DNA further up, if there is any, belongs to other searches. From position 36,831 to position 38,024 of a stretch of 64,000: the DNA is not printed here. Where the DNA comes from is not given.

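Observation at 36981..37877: Tem1/Spg1-type mitotic-exit GTPase with a roughly 110-aa acidic N-terminal extension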

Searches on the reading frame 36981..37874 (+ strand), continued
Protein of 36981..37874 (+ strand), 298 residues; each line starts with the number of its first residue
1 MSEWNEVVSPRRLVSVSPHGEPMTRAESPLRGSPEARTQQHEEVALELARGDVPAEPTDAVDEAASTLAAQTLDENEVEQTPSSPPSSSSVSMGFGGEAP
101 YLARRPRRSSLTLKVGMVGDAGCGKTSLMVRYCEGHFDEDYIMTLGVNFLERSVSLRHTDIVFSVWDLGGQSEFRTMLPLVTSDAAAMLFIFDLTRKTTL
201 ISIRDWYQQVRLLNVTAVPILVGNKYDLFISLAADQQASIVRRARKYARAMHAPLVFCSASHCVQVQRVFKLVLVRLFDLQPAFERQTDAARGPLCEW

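Call 5: find_homologous_proteins(query=window:36981-37874:+, max_evalue=1e-10)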
Query window:36981-37874:+ (298 aa): 1543 proteins with E <= 1e-10 among 5425 candidates; the best 120 are listed.
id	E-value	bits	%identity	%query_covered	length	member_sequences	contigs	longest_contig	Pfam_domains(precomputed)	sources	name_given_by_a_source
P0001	6.8e-195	664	100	100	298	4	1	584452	PF00025.28,PF08477.20,PF00071.29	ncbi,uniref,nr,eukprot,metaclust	ncbi:small GTP-binding protein of Rab family [Cyanidioschyzon merolae strain 10D]|uniref:Small GTP-b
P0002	2.8e-124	432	70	100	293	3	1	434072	PF00025.28,PF08477.20,PF00071.29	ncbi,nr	ncbi:hypothetical protein CCYA_CCYA18G4498 [Cyanidiococcus yangmingshanensis]|nr:hypothetical protei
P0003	2.2e-104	367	64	96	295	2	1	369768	PF00025.28,PF08477.20,PF00071.29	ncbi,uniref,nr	ncbi:hypothetical protein CDCA_CDCA13G3600 [Cyanidium caldarium]|uniref:Septum-promoting GTP-binding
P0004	9.3e-102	358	95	57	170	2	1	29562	PF00025.28,PF08477.20,PF00071.29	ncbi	-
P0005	6.6e-94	333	57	58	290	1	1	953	PF00025.28,PF08477.20,PF00009.34,PF04670.19,PF00071.29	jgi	-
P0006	1.9e-72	262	58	67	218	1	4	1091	PF00025.28,PF08477.20,PF04670.19,PF00071.29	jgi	-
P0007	6.2e-72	260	57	67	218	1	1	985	PF00025.28,PF08477.20,PF04670.19,PF00071.29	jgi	-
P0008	3.1e-71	258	58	61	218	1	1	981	PF00025.28,PF08477.20,PF04670.19,PF00071.29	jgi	-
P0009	6.0e-71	257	61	58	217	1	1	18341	PF00025.28,PF08477.20,PF04670.19,PF00071.29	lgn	-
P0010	1.1e-70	256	53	73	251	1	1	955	PF00025.28,PF08477.20,PF04670.19,PF00071.29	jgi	-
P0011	1.6e-70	256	60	61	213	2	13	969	PF00025.28,PF08477.20,PF04670.19,PF00071.29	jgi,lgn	jgi:GTP-binding protein of the ras superfamily involved in termination of M-phase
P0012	2.2e-70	255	62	58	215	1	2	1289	PF00025.28,PF08477.20,PF04670.19,PF00071.29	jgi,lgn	-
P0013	3.0e-70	255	60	58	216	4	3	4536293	PF00025.28,PF08477.20,PF04670.19,PF00071.29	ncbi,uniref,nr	ncbi:Septum-promoting GTP-binding protein 1 [Vanrija pseudolonga]|uniref:Septum-promoting GTP-bindin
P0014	4.1e-70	254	60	58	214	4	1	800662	PF00025.28,PF08477.20,PF04670.19,PF00071.29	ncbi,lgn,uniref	ncbi:septum-promoting GTP-binding protein 1 [Cryptococcus bacillisporus CA1280]|uniref:septum-promot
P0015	4.3e-70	254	60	58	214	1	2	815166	PF00025.28,PF08477.20,PF04670.19,PF00071.29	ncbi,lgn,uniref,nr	ncbi:septum-promoting GTP-binding protein 1 [Cryptococcus deuterogattii R265]|uniref:septum-promotin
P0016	5.9e-70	254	57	67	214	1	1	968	PF00025.28,PF08477.20,PF04670.19,PF00071.29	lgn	-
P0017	7.4e-70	254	57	67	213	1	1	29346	PF00025.28,PF08477.20,PF04670.19,PF00071.29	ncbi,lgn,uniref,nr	ncbi:hypothetical protein TRICI_006088 [Trichomonascus ciferrii]|uniref:Septum-promoting GTP-binding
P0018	7.5e-70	254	58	61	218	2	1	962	PF00025.28,PF08477.20,PF04670.19,PF00071.29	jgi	-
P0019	8.3e-70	253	60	58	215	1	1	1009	PF00025.28,PF08477.20,PF04670.19,PF00071.29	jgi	-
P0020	9.9e-70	253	57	67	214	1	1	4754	PF00025.28,PF08477.20,PF04670.19,PF00071.29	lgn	-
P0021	1.0e-69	253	60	58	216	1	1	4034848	PF00025.28,PF08477.20,PF04670.19,PF00071.29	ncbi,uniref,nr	ncbi:hypothetical protein CspeluHIS016_0111450 [Cutaneotrichosporon spelunceum]|uniref:Septum-promot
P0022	1.1e-69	253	60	58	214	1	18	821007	PF00025.28,PF08477.20,PF04670.19,PF00071.29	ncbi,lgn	ncbi:septum-promoting GTP-binding protein 1 [Cryptococcus gattii]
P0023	1.1e-69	253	57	67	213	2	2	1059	PF00025.28,PF08477.20,PF04670.19,PF00071.29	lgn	-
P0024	1.2e-69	253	60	58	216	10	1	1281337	PF00025.28,PF08477.20,PF04670.19,PF00071.29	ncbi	ncbi:Ras GTPase tem1 [Cryptotrichosporon argae]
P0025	1.2e-69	253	58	62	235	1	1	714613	PF00025.28,PF08477.20,PF04670.19,PF00071.29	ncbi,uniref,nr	ncbi:hypothetical protein NliqN6_5741 [Naganishia liquefaciens]|uniref:Septum-promoting GTP-binding 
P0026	1.6e-69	253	60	58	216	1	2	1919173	PF00025.28,PF08477.20,PF04670.19,PF00071.29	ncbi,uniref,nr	ncbi:septum-promoting GTP-binding protein 1 [Kwoniella shandongensis]|uniref:Septum-promoting GTP-bi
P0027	2.7e-69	252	47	86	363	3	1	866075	PF00025.28,PF08477.20,PF00071.29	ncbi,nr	ncbi:P-loop containing nucleoside triphosphate hydrolase protein [Cladorrhinum sp. PSN332]|nr:P-loop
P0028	2.7e-69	252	60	58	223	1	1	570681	PF08477.20,PF04670.19,PF00071.29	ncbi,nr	ncbi:Ras GTPase tem1 [Microbotryomycetes sp. JL221]|nr:Ras GTPase tem1 [Microbotryomycetes sp. JL221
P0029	3.4e-69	251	57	61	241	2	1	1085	PF00025.28,PF08477.20,PF04670.19,PF00071.29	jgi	-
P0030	3.7e-69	251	60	58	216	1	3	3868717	PF00025.28,PF08477.20,PF04670.19,PF00071.29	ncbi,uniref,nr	ncbi:small GTPase [Cutaneotrichosporon oleaginosum]|uniref:Small GTPase n=1 Tax=Cutaneotrichosporon 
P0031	4.2e-69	251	60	58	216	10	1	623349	PF00025.28,PF08477.20,PF04670.19,PF00071.29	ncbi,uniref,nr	ncbi:septum-promoting GTP-binding protein 1 [Cryptococcus wingfieldii CBS 7118]|uniref:Septum-promot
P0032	4.7e-69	251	58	61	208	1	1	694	PF00025.28,PF08477.20,PF04670.19,PF00071.29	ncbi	-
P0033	6.3e-69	251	61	58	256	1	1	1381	PF00025.28,PF08477.20,PF04670.19,PF00071.29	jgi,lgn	jgi:Gtp-binding protein of the ras superfamily involved in termination of M-phase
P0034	6.3e-69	251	61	58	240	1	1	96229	PF00025.28,PF08477.20,PF04670.19,PF00071.29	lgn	-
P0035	6.3e-69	251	61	58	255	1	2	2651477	PF00025.28,PF08477.20,PF04670.19,PF00071.29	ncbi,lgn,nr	ncbi:hypothetical protein L7F22_044195 [Adiantum nelumboides]|nr:hypothetical protein [Adiantum nelu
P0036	8.2e-69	250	55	68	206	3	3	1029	PF00025.28,PF08477.20,PF04670.19,PF00071.29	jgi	-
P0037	8.6e-69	250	57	62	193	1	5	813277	PF00025.28,PF08477.20,PF04670.19,PF00071.29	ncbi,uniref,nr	ncbi:septum-promoting GTP-binding protein 1 [Cryptococcus deuterogattii 99/473]|uniref:Septum-promot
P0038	8.9e-69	250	56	65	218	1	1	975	PF00025.28,PF08477.20,PF04670.19,PF00071.29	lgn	-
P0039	9.0e-69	250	57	62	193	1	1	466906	PF00025.28,PF08477.20,PF04670.19,PF00071.29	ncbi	ncbi:septum-promoting GTP-binding protein 1, partial [Cryptococcus bacillisporus CA1873]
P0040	1.2e-68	250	58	60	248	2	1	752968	PF00025.28,PF08477.20,PF04670.19,PF00071.29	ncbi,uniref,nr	ncbi:septum-promoting GTP-binding protein 1 [Kwoniella heveanensis BCC8398]|uniref:Septum-promoting 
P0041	1.3e-68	250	59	58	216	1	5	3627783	PF00025.28,PF08477.20,PF04670.19,PF00071.29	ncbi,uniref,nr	ncbi:hypothetical protein CcaverHIS002_0107060 [Cutaneotrichosporon cavernicola]|uniref:Septum-promo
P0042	1.4e-68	249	57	64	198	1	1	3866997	PF00025.28,PF08477.20,PF04670.19,PF00071.29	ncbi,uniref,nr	ncbi:GTPase Spg1 [Schizosaccharomyces japonicus yFS275]|uniref:GTPase Spg1 n=1 Tax=Schizosaccharomyc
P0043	1.4e-68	249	57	62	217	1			PF00025.28,PF08477.20,PF04670.19,PF00071.29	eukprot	eukprot:Nk52_evm50s1737 gene=Nk52_evmTU50s1737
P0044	1.6e-68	249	61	58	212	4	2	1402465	PF00025.28,PF08477.20,PF04670.19,PF00071.29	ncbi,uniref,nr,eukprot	ncbi:septum-promoting GTP-binding protein 1, variant [Microbotryum lychnidis-dioicae p1A1 Lamole]|un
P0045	1.6e-68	249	56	64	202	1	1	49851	PF00025.28,PF08477.20,PF04670.19,PF00071.29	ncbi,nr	ncbi:septum-promoting GTP-binding protein 1 [Mortierella sp. GBA39]|nr:septum-promoting GTP-binding 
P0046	1.8e-68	249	46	87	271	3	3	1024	PF00025.28,PF08477.20,PF04670.19,PF00071.29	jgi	-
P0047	2.1e-68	249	59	58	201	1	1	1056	PF00025.28,PF08477.20,PF04670.19,PF00071.29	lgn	-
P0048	2.2e-68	249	60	58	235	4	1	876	PF00025.28,PF08477.20,PF04670.19,PF00071.29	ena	-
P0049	2.3e-68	249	64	58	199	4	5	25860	PF00025.28,PF08477.20,PF04670.19,PF00071.29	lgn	-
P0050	2.5e-68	249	59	60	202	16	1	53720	PF00025.28,PF08477.20,PF04670.19,PF00071.29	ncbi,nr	ncbi:septum-promoting GTP-binding protein 1 [Gamsiella multidivaricata]|nr:septum-promoting GTP-bind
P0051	2.6e-68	249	56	67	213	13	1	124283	PF00025.28,PF08477.20,PF04670.19,PF00071.29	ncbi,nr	ncbi:septum-promoting GTP-binding protein 1 [Geranomyces variabilis]|nr:septum-promoting GTP-binding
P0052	2.8e-68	248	59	58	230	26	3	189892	PF00025.28,PF08477.20,PF04670.19,PF00071.29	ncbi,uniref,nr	ncbi:hypothetical protein PCANC_25358 [Puccinia coronata f. sp. avenae]|uniref:Septum-promoting GTP-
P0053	2.9e-68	248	60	58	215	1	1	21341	PF00025.28,PF08477.20,PF04670.19,PF00071.29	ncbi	ncbi:hypothetical protein JCM10212_006405 [Sporobolomyces blumeae]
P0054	3.0e-68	248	56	66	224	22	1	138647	PF00025.28,PF08477.20,PF04670.19,PF00071.29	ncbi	ncbi:hypothetical protein JCM5350_006168 [Sporobolomyces pararoseus]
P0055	3.0e-68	248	57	62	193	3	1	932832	PF00025.28,PF08477.20,PF04670.19,PF00071.29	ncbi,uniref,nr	ncbi:hypothetical protein CNBL1630 [Cryptococcus deneoformans B-3501A]|uniref:hypothetical protein n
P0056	3.2e-68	248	55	62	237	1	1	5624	PF00025.28,PF08477.20,PF04670.19,PF00071.29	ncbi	-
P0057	3.7e-68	248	55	64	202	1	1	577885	PF00025.28,PF08477.20,PF04670.19,PF00071.29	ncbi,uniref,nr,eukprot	ncbi:small GTPase [Lobosporangium transversale]|uniref:Small GTPase n=1 Tax=Lobosporangium transvers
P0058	4.0e-68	248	60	58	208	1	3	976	PF00025.28,PF08477.20,PF04670.19,PF00071.29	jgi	-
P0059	4.2e-68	248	46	83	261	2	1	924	PF00025.28,PF08477.20,PF04670.19,PF00071.29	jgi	-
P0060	4.2e-68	248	55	64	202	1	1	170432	PF00025.28,PF08477.20,PF04670.19,PF00071.29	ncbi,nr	ncbi:septum-promoting GTP-binding protein 1 [Mortierella claussenii]|nr:septum-promoting GTP-binding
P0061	4.5e-68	248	56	63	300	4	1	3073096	PF00025.28,PF08477.20,PF04670.19,PF00071.29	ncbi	ncbi:TEM1 [Sanghuangporus sanghuang]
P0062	4.7e-68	248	57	63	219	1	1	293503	PF00025.28,PF08477.20,PF04670.19,PF00071.29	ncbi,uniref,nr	ncbi:small GTPase [Rhodotorula diobovata]|uniref:Small GTPase n=1 Tax=Rhodotorula diobovata TaxID=52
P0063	5.0e-68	248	59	60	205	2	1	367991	PF00025.28,PF08477.20,PF04670.19,PF00071.29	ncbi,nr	ncbi:GTPase Spg1 [Cladochytrium replicatum]|nr:GTPase Spg1 [Cladochytrium replicatum]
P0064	5.5e-68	247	60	58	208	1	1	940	PF00025.28,PF08477.20,PF04670.19,PF00071.29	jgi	-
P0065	5.6e-68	247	56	64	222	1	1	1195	PF00025.28,PF08477.20,PF04670.19,PF00071.29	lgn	-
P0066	5.8e-68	247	57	61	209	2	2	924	PF00025.28,PF08477.20,PF04670.19,PF00071.29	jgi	-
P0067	6.4e-68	247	54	61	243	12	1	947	PF00025.28,PF08477.20,PF04670.19,PF00071.29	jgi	-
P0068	6.9e-68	247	59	58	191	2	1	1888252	PF00025.28,PF08477.20,PF04670.19,PF00071.29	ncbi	ncbi:small monomeric GTPase, partial [Dioszegia hungarica]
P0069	7.0e-68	247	56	63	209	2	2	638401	PF00025.28,PF08477.20,PF04670.19,PF00071.29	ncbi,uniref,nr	ncbi:hypothetical protein JCM3775_004027 [Rhodotorula graminis]|uniref:Septum-promoting GTP-binding 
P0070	7.2e-68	247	54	65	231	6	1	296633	PF00025.28,PF08477.20,PF04670.19,PF00071.29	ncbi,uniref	ncbi:Ras GTPase tem1 [Polyrhizophydium stewartii]|uniref:Ras GTPase tem1 n=1 Tax=Polyrhizophydium st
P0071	7.6e-68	247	55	65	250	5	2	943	PF00025.28,PF08477.20,PF04670.19,PF00071.29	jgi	-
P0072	8.5e-68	247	55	64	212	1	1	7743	PF00025.28,PF08477.20,PF04670.19,PF00071.29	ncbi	ncbi:septum-promoting GTP-binding protein 1, partial [Mortierella sp. AD010]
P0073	8.7e-68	247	50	75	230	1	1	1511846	PF00025.28,PF08477.20,PF00071.29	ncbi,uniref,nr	ncbi:small GTPase [Phascolomyces articulosus]|uniref:Small GTPase n=1 Tax=Phascolomyces articulosus 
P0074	9.2e-68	247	61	57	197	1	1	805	PF00025.28,PF08477.20,PF00071.29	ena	-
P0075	1.0e-67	247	59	60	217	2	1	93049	PF00025.28,PF08477.20,PF04670.19,PF00071.29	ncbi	ncbi:hypothetical protein JCM11491_000675 [Sporobolomyces phaffii]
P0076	1.0e-67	247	57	67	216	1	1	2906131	PF00025.28,PF08477.20,PF00071.29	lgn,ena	-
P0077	1.1e-67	247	48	81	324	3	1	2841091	PF00025.28,PF08477.20,PF00071.29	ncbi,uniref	ncbi:hypothetical protein VTN31DRAFT_3220 [Thermomyces dupontii]|uniref:uncharacterized protein n=1 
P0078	1.1e-67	246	54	66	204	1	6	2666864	PF00025.28,PF08477.20,PF04670.19,PF00071.29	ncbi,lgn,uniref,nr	ncbi:septum-promoting GTP-binding protein 1 [Mortierella alpina]|uniref:Septum-promoting GTP-binding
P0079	1.1e-67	246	55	66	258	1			PF00025.28,PF08477.20,PF04670.19,PF00071.29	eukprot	eukprot:TRINITY_DN644_c0_g1_i1.p1 TRINITY_DN644_c0_g1~~TRINITY_DN644_c0_g1_i1.p1 ORF type:complete l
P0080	1.1e-67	246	49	76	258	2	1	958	PF00025.28,PF08477.20,PF04670.19,PF00071.29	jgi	jgi:GTP-binding protein of the ras superfamily involved in termination of M-phase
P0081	1.1e-67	246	51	72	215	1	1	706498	PF00025.28,PF08477.20,PF04670.19,PF00071.29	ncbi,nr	ncbi:small GTPase [Hyaloraphidium curvatum]|nr:small GTPase [Hyaloraphidium curvatum]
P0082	1.3e-67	246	58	58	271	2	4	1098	PF00025.28,PF08477.20,PF04670.19,PF00071.29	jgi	-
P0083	1.3e-67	246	56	63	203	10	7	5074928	PF00025.28,PF08477.20,PF04670.19,PF00071.29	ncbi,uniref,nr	ncbi:septum-promoting GTP-binding protein 1 [Podila clonocystis]|uniref:Septum-promoting GTP-binding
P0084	1.4e-67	246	58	59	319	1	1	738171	PF00025.28,PF08477.20,PF00071.29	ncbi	ncbi:P-loop containing nucleoside triphosphate hydrolase protein [Aspergillus unguis]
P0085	1.5e-67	246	55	66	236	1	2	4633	PF00025.28,PF08477.20,PF04670.19,PF00071.29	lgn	-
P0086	1.5e-67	246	60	59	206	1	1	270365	PF00025.28,PF08477.20,PF04670.19,PF00071.29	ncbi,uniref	ncbi:P-loop containing nucleoside triphosphate hydrolase protein [Lipomyces japonicus]|uniref:P-loop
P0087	1.5e-67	246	55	65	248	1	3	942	PF00025.28,PF08477.20,PF04670.19,PF00071.29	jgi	-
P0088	1.5e-67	246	57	65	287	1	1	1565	PF00025.28,PF08477.20,PF04670.19,PF00071.29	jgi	-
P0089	1.8e-67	246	58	62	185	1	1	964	PF00025.28,PF08477.20,PF04670.19,PF00071.29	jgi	-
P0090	2.0e-67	246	60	58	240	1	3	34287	PF00025.28,PF08477.20,PF04670.19,PF00071.29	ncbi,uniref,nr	ncbi:unnamed protein product [Tilletia controversa]|uniref:Septum-promoting GTP-binding protein 1 n=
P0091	2.0e-67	246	60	58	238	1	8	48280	PF00025.28,PF08477.20,PF04670.19,PF00071.29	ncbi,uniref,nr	ncbi:unnamed protein product [Tilletia laevis]|uniref:Septum-promoting GTP-binding protein 1 n=1 Tax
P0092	2.0e-67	246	60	58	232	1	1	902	PF00025.28,PF08477.20,PF04670.19,PF00071.29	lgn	-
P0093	2.2e-67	246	59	58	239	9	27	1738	PF00025.28,PF08477.20,PF04670.19,PF00071.29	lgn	-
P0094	2.2e-67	246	48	84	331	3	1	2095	PF00025.28,PF08477.20,PF00071.29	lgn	-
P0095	2.2e-67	246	54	66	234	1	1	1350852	PF00025.28,PF08477.20,PF00071.29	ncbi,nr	ncbi:GTPase Spg1 [Circinella umbellata]|nr:GTPase Spg1 [Circinella umbellata]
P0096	2.2e-67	245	58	61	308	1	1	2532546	PF00025.28,PF08477.20,PF00071.29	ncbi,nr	ncbi:Ras GTPase tem1 [Collariella sp. IMI 366227]|nr:Ras GTPase tem1 [Collariella sp. IMI 366227]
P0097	2.4e-67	245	59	60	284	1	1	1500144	PF00025.28,PF08477.20,PF04670.19,PF00071.29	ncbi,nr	ncbi:P-loop containing nucleoside triphosphate hydrolase protein [Geopyxis carbonaria]|nr:P-loop con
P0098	2.4e-67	245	54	66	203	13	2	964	PF00025.28,PF08477.20,PF04670.19,PF00071.29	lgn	-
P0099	2.5e-67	245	48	84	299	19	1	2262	PF00025.28,PF08477.20,PF00071.29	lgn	-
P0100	2.6e-67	245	59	60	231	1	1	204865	PF00025.28,PF08477.20,PF04670.19,PF00071.29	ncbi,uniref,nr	ncbi:spg1, Ras superfamily GTPase [Planoprotostelium fungivorum]|uniref:Spg1, Ras superfamily GTPase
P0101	2.7e-67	245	54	66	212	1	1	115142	PF00025.28,PF08477.20,PF04670.19,PF00071.29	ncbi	ncbi:hypothetical protein JCM9279_004697 [Rhodotorula babjevae]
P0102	2.7e-67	245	55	64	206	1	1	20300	PF00025.28,PF08477.20,PF04670.19,PF00071.29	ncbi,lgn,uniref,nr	ncbi:1629_t:CDS:2 [Funneliformis mosseae]|uniref:1629_t:CDS:1 n=1 Tax=Funneliformis mosseae TaxID=27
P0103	2.7e-67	245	57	64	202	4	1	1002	PF00025.28,PF08477.20,PF04670.19,PF00071.29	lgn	-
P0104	2.8e-67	245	53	66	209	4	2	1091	PF00025.28,PF08477.20,PF04670.19,PF00071.29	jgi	-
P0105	2.9e-67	245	58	57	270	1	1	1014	PF00025.28,PF08477.20,PF04670.19,PF00071.29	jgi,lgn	jgi:GTP-binding protein of the ras superfamily involved in termination of M-phase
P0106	2.9e-67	245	60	58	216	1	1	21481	PF00025.28,PF08477.20,PF04670.19,PF00071.29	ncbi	ncbi:hypothetical protein JCM5353_007201 [Sporobolomyces roseus]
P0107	3.3e-67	245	58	62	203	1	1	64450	PF00025.28,PF08477.20,PF04670.19,PF00071.29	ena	-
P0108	3.5e-67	245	58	58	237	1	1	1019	PF00025.28,PF08477.20,PF04670.19,PF00071.29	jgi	-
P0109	3.7e-67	245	56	61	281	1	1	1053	PF00025.28,PF08477.20,PF04670.19,PF00071.29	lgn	-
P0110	4.2e-67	245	57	61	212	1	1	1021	PF00025.28,PF08477.20,PF04670.19,PF00071.29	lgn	-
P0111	4.7e-67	244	60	58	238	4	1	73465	PF00025.28,PF08477.20,PF04670.19,PF00071.29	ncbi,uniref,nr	ncbi:hypothetical protein A4X09_0g2249 [Tilletia walkeri]|uniref:Septum-promoting GTP-binding protei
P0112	4.9e-67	244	54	61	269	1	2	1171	PF00025.28,PF08477.20,PF04670.19,PF00071.29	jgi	-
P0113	5.1e-67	244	57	64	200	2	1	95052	PF00025.28,PF08477.20,PF04670.19,PF00071.29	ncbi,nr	ncbi:GTPase Spg1 [Neoconidiobolus thromboides FSU 785]|nr:GTPase Spg1 [Neoconidiobolus thromboides F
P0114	5.2e-67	244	54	62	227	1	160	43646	PF00025.28,PF08477.20,PF04670.19,PF00071.29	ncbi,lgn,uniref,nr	ncbi:hypothetical protein IEO21_07626 [Rhodonia placenta]|uniref:Small monomeric GTPase n=1 Tax=Rhod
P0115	5.4e-67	244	55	66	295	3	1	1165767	PF00025.28,PF08477.20,PF00071.29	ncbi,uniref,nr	ncbi:Ras GTPase tem1 [Saxophila tyrrhenica]|uniref:Ras GTPase tem1 n=1 Tax=Saxophila tyrrhenica TaxI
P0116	5.4e-67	244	45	90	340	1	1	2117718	PF00025.28,PF08477.20,PF00071.29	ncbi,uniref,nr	ncbi:small GTPase [Parathielavia hyrcaniae]|uniref:Small GTPase n=1 Tax=Parathielavia hyrcaniae TaxI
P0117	5.5e-67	244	54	64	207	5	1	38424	PF00025.28,PF08477.20,PF04670.19,PF00071.29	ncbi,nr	ncbi:septum-promoting GTP-binding protein 1 [Entomortierella beljakovae]|nr:septum-promoting GTP-bin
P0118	6.0e-67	244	60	56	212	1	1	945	PF00025.28,PF08477.20,PF04670.19,PF00071.29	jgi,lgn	-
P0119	6.1e-67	244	57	59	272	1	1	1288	PF00025.28,PF08477.20,PF00071.29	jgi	-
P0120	6.1e-67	244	60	60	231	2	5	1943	PF00025.28,PF08477.20,PF04670.19,PF00071.29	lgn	-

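Call 43: find_encoding_contigs(protein=P0002, flank=6000, max_places=2)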
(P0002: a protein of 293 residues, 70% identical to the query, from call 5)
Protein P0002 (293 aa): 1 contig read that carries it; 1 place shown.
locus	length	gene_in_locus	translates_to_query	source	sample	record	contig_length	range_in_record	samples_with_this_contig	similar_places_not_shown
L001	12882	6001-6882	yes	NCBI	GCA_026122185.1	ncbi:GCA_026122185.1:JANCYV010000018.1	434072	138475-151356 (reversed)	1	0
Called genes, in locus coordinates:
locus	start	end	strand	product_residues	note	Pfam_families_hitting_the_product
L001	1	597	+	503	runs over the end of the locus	PF02670:DXP_reductoisom, PF08436:DXP_redisom_C, PF13288:DXPR_C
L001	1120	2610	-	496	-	PF06870:RNA_pol_I_A49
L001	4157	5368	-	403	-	-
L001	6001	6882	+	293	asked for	PF00025:Arf, PF00071:Ras, PF08477:Roc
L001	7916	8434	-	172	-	-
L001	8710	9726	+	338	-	-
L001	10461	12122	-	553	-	PF17767:NAPRTase_N, PF04095:NAPRTase (weak), PF17956:NAPRTase_C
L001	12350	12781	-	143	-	PF16906:Ribosomal_L26, PF00467:KOW (weak)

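Call 49: predict_structure(alignment_id=A2)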
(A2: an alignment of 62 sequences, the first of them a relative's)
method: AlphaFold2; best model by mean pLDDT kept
length: 298 residues; sequences in the alignment: 62
mean_pLDDT: 70.3   pTM: 0.61
mean pLDDT of the five models: 70.3, 69.3, 67.3, 66.2, 65.6
residues with pLDDT >= 90: 87; 70-90: 83; 50-70: 34; < 50: 94
segments of 3 or more residues with pLDDT < 50: 1-3, 5-9, 11-13, 18-29, 31-41, 47-60, 62-77, 79-82, 89-99, 139-145
pLDDT, mean of each block of 10 residues (from residue 1): 41 42 43 41 47 42 42 43 47 44 68 92 81 52 55 83 88 86 92 94 94 95 93 94 95 91 74 90 82 80
secondary structure, 60 per line:
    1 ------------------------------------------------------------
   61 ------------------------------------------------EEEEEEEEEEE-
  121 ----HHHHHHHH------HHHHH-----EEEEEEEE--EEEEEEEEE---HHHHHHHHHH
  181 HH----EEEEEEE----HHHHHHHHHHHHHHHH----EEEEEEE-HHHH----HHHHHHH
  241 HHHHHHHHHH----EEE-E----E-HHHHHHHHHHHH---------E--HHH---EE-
elements in order: E109-119 H125-132 H139-143 E149-156 E159-167 H171-182 E187-193 H198-213 E218-224 H226-229 H234-250 E255-257 H266-277
